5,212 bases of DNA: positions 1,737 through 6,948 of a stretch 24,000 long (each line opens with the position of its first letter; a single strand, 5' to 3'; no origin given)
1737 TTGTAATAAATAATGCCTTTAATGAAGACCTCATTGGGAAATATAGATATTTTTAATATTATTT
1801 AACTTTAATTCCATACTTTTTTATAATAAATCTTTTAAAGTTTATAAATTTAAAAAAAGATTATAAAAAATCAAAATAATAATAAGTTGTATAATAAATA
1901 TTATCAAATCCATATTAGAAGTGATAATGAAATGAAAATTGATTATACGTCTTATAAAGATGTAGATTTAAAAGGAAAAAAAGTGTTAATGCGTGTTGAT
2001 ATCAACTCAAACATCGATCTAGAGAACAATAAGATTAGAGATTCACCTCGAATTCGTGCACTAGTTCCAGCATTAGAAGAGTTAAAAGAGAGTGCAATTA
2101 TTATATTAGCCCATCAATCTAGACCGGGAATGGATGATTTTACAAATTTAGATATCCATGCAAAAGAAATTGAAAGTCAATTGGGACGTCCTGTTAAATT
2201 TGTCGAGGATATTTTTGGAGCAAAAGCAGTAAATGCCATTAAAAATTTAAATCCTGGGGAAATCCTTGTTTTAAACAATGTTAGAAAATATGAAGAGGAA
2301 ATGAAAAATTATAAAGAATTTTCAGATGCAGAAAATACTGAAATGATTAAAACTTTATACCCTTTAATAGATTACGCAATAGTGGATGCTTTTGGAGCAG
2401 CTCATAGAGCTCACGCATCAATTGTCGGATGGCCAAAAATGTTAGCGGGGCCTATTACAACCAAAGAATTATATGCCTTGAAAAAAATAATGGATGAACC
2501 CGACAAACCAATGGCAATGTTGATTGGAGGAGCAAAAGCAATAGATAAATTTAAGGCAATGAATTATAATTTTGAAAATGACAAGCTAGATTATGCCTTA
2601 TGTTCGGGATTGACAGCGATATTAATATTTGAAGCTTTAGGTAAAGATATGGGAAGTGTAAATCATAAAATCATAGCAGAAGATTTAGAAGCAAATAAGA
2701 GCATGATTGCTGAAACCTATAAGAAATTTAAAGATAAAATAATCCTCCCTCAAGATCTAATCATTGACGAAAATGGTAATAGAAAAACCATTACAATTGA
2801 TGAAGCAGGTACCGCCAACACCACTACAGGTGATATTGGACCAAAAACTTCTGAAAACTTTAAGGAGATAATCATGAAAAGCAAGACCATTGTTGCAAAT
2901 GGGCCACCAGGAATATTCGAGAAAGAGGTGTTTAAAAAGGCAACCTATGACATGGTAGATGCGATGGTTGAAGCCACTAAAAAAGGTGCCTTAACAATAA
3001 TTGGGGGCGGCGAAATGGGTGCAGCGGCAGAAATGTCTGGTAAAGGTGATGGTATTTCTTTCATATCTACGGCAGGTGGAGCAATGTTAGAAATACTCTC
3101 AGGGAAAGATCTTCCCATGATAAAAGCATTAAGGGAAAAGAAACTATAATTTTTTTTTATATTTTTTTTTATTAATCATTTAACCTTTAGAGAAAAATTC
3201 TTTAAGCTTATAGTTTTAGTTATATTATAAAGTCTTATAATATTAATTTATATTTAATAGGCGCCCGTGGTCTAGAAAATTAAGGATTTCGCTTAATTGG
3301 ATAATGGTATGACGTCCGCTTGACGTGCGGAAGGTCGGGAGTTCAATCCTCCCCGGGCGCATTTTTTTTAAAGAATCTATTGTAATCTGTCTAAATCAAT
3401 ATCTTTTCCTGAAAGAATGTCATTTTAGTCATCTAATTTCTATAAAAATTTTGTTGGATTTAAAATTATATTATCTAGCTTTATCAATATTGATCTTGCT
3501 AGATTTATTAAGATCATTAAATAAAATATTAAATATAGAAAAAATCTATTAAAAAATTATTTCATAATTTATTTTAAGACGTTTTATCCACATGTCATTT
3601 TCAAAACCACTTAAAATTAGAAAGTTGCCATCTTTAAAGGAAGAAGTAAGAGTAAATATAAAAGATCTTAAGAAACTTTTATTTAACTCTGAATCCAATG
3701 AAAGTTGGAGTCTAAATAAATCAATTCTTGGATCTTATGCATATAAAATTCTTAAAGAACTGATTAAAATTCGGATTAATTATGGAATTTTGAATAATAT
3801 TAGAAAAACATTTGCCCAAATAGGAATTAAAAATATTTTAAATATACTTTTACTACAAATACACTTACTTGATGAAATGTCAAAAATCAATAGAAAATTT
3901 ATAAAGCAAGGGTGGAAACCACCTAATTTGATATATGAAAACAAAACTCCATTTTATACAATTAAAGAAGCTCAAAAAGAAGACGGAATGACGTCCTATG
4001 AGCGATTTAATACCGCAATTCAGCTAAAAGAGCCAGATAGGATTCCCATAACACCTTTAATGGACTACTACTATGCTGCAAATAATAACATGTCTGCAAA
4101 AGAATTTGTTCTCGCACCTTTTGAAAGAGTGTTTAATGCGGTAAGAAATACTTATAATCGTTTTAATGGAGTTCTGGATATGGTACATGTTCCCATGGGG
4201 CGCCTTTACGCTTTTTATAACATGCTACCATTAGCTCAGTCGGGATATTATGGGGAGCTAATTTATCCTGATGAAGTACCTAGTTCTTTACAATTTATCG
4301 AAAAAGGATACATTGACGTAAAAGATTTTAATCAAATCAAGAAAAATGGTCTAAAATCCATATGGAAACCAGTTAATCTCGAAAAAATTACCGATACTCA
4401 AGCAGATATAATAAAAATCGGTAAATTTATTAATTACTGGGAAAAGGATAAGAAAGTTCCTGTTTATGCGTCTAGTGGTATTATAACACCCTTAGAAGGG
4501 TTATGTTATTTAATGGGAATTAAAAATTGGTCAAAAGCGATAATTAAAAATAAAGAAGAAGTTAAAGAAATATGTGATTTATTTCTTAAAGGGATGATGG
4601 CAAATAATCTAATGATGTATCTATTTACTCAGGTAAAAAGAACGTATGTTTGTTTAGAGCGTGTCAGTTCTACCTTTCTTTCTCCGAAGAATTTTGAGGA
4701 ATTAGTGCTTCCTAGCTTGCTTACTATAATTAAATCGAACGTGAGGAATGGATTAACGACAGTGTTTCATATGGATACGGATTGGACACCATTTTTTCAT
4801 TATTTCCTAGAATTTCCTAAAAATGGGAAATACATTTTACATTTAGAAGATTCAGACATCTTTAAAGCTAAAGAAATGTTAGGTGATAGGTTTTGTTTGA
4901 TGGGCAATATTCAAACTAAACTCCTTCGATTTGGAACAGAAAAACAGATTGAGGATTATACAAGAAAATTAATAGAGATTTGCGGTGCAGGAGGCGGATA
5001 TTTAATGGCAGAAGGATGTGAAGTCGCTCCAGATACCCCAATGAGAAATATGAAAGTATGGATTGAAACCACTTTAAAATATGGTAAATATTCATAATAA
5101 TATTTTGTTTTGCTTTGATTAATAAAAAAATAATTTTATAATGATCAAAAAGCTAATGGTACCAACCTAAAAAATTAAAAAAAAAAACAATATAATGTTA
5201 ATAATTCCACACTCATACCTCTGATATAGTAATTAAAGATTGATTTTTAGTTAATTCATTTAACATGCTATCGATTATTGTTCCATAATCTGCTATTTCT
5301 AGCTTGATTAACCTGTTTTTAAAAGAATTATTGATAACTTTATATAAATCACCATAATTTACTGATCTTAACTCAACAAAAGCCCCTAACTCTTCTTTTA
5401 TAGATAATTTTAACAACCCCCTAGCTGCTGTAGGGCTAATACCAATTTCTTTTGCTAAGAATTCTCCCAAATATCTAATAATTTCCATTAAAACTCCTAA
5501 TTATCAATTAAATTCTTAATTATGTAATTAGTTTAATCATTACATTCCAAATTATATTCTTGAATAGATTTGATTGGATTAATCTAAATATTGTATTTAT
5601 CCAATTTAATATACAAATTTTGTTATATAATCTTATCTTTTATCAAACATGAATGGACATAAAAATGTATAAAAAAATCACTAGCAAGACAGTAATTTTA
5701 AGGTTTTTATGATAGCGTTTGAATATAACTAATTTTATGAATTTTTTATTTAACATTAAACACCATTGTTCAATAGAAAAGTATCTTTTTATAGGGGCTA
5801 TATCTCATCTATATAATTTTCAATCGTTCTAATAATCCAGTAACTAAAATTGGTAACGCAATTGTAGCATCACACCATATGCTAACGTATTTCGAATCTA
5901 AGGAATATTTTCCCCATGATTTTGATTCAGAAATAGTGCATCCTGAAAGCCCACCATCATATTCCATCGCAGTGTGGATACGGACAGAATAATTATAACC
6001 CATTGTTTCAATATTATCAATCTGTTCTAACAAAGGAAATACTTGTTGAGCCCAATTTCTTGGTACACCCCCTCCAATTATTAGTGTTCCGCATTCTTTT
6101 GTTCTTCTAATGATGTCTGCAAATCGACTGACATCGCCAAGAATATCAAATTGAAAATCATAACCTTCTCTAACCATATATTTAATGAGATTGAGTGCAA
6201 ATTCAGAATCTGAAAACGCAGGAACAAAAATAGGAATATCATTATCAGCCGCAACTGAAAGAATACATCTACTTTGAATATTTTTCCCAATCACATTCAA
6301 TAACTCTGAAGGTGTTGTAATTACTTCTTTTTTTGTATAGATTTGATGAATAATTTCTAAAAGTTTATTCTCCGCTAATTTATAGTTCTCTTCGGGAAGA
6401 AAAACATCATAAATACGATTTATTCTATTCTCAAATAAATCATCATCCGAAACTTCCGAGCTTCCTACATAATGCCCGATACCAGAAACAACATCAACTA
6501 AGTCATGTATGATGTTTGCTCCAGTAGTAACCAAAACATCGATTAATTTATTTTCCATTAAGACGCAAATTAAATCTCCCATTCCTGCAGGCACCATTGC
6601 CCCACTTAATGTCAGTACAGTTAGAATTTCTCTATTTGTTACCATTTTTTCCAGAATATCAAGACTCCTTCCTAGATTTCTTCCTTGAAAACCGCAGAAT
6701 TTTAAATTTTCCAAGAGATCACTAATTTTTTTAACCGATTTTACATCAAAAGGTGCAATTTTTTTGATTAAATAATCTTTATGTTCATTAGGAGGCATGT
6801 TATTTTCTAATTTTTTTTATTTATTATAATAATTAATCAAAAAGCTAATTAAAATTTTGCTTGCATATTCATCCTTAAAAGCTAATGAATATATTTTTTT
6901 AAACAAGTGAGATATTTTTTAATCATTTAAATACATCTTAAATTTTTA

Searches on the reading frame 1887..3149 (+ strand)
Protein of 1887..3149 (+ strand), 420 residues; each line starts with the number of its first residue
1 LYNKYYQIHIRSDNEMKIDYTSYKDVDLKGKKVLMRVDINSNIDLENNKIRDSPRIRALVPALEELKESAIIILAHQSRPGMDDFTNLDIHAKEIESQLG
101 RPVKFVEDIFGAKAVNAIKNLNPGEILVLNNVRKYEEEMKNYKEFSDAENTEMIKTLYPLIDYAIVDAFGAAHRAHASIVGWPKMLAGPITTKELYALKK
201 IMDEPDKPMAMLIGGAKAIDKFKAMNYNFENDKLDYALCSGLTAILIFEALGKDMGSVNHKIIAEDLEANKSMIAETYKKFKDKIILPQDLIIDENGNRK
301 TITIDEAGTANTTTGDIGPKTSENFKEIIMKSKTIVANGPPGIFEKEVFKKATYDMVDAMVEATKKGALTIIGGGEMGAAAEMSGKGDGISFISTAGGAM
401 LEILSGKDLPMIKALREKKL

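Call 9: search_protein_families(library=pfam, proteins=[window:1887-3149:+], max_evalue=0.01)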
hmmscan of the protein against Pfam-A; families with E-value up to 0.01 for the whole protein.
window:1887-3149:+ (420 aa): 1 family
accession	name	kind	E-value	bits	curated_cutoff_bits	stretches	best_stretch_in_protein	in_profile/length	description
PF00162.24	PGK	-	1.9e-98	330.4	27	1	24-407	2-379/379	Phosphoglycerate kinase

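Call 26: find_encoding_contigs(protein=window:1887-3149:+, flank=10000, max_places=3)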
Protein window:1887-3149:+ (420 aa): no gene with exactly this product is on record in the collection.

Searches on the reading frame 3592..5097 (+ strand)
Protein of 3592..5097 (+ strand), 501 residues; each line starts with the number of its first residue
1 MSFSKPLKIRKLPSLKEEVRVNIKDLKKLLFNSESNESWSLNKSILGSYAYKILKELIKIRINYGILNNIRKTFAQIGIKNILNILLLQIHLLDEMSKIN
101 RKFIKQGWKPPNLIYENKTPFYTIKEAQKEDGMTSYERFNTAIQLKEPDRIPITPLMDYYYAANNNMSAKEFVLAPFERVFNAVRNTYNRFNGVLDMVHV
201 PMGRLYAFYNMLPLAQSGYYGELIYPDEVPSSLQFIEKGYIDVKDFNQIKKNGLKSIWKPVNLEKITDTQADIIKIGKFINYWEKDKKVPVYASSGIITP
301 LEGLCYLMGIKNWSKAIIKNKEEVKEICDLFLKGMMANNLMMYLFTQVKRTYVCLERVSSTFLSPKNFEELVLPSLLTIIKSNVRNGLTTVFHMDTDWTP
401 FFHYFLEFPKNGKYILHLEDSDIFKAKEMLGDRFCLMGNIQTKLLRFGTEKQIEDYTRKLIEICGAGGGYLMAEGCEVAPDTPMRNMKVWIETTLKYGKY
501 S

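Call 9: search_protein_families(library=pfam, proteins=[window:3592-5097:+], max_evalue=0.01)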
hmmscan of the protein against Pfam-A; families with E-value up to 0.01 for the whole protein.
window:3592-5097:+ (501 aa): 1 family
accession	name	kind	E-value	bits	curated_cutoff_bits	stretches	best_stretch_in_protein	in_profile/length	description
PF01208.23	URO-D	-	1.2e-26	94.1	23.9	1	281-494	127-343/346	Uroporphyrinogen decarboxylase (URO-D)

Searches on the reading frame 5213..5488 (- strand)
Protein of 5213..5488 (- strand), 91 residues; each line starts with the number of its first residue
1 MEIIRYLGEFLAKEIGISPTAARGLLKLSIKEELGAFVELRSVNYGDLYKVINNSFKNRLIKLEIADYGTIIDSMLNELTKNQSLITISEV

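Call 9: search_protein_families(library=pfam, proteins=[window:5213-5488:-], max_evalue=0.01)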
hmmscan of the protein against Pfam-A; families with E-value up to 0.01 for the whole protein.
window:5213-5488:- (91 aa): 0 families

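Call 34: search_protein_families(library=pfam, proteins=[window:5213-5488:-], max_evalue=10)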
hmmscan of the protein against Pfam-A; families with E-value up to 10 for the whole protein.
window:5213-5488:- (91 aa): 1 family
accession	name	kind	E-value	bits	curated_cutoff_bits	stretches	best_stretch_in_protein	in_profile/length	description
PF04874.19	Mak16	-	0.28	12.3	23.5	1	27-64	22-57/100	Mak16 protein C-terminal region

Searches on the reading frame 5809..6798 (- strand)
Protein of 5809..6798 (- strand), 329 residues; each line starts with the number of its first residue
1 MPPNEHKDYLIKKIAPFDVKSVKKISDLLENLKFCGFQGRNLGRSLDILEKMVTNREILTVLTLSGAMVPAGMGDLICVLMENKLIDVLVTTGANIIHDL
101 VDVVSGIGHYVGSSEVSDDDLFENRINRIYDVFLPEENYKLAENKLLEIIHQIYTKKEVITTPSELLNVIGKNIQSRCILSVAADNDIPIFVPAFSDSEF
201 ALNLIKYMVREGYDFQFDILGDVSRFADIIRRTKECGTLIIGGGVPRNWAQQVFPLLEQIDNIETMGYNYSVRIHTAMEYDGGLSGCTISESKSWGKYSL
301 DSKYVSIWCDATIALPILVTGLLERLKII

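Call 9: search_protein_families(library=pfam, proteins=[window:5809-6798:-], max_evalue=0.01)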
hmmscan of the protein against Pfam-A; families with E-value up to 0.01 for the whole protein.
window:5809-6798:- (329 aa): 1 family
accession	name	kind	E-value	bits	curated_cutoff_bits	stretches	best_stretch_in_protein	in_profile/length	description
PF01916.23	DS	-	8.9e-89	298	27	1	27-320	1-286/288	Deoxyhypusine synthase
